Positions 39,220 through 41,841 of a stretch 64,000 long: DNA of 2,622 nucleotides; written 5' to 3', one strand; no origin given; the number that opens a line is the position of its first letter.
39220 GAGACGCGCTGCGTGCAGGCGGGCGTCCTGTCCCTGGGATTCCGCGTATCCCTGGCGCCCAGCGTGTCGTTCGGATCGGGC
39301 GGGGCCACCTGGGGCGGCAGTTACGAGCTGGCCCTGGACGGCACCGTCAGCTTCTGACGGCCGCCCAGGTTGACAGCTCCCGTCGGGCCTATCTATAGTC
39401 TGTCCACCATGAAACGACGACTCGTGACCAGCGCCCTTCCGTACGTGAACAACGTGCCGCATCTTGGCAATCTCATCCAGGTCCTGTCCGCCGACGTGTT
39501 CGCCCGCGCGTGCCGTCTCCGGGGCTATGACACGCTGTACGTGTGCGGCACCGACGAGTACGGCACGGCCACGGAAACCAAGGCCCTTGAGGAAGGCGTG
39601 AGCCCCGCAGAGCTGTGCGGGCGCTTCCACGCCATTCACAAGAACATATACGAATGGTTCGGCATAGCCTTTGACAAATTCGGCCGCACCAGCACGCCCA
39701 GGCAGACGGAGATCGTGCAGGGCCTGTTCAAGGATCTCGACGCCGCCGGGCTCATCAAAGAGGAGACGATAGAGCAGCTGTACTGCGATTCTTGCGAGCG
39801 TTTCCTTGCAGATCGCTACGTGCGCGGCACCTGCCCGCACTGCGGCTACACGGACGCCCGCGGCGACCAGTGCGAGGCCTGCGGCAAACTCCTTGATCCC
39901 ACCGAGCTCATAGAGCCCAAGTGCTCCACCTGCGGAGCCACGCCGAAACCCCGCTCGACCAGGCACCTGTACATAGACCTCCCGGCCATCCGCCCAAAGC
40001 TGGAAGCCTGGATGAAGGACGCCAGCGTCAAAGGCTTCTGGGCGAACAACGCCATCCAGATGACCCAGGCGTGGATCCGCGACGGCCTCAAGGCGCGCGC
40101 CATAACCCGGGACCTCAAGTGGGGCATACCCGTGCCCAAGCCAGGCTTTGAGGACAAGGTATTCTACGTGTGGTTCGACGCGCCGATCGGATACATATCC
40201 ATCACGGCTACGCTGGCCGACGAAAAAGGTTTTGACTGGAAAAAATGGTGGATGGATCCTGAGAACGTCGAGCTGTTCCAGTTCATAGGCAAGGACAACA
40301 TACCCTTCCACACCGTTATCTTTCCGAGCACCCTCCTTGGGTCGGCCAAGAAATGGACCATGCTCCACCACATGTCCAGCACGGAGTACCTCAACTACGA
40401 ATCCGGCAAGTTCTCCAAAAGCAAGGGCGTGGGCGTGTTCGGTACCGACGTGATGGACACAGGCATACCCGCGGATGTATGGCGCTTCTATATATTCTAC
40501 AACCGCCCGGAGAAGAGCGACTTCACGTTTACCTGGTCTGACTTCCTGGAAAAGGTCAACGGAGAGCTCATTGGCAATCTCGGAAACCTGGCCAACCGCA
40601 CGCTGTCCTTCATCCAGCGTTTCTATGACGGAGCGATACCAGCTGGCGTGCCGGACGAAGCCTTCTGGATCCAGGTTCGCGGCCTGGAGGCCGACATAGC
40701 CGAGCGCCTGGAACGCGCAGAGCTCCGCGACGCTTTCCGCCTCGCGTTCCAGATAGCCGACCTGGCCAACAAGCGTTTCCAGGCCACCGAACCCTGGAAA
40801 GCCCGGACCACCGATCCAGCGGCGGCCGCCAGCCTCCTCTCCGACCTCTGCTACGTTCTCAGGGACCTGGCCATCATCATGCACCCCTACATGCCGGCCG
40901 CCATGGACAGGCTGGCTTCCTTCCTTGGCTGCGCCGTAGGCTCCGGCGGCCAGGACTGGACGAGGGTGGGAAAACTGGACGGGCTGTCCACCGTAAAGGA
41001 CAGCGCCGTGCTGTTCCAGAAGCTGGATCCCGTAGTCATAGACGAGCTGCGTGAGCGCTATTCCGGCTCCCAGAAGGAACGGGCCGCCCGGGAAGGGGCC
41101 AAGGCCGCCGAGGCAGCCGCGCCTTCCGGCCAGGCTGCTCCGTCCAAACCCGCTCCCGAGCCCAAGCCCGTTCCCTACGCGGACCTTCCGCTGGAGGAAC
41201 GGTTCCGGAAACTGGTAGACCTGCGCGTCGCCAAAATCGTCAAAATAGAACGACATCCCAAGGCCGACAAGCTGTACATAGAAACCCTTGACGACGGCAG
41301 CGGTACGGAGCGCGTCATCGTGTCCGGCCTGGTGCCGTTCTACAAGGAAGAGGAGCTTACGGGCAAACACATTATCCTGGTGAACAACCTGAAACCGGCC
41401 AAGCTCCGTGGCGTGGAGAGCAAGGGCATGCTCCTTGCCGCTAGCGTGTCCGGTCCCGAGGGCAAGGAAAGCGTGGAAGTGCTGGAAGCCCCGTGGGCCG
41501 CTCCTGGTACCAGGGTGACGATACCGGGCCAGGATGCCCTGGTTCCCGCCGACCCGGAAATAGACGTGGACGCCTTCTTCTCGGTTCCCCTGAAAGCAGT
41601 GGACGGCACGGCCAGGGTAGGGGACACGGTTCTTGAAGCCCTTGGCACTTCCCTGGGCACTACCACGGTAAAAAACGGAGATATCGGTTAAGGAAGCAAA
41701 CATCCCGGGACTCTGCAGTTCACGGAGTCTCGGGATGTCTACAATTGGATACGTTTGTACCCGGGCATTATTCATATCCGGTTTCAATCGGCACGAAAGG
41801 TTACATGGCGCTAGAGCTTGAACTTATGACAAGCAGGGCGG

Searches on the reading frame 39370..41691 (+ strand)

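Call 31: search_protein_families(library=pfam, proteins=[window:39370-41691:+], max_evalue=0.0001)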
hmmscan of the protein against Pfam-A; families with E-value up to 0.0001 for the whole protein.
window:39370-41691:+ (773 aa): 4 families
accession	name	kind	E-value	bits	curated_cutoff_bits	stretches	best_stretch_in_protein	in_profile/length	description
PF09334.17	tRNA-synt_1g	-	4.5e-157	523.2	20.1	1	18-412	2-391/391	tRNA synthetases class I (M)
PF01588.26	tRNA_bind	-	4.2e-29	100.9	27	1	618-709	1-89/96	Putative tRNA binding domain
PF00133.28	tRNA-synt_1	-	6.2e-09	35.5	22.7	1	22-256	30-244/414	tRNA synthetases class I (I, L, M and V)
PF19303.5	Anticodon_3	-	6.2e-07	29.8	23.5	1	441-568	23-151/152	Anticodon binding domain of methionyl tRNA ligase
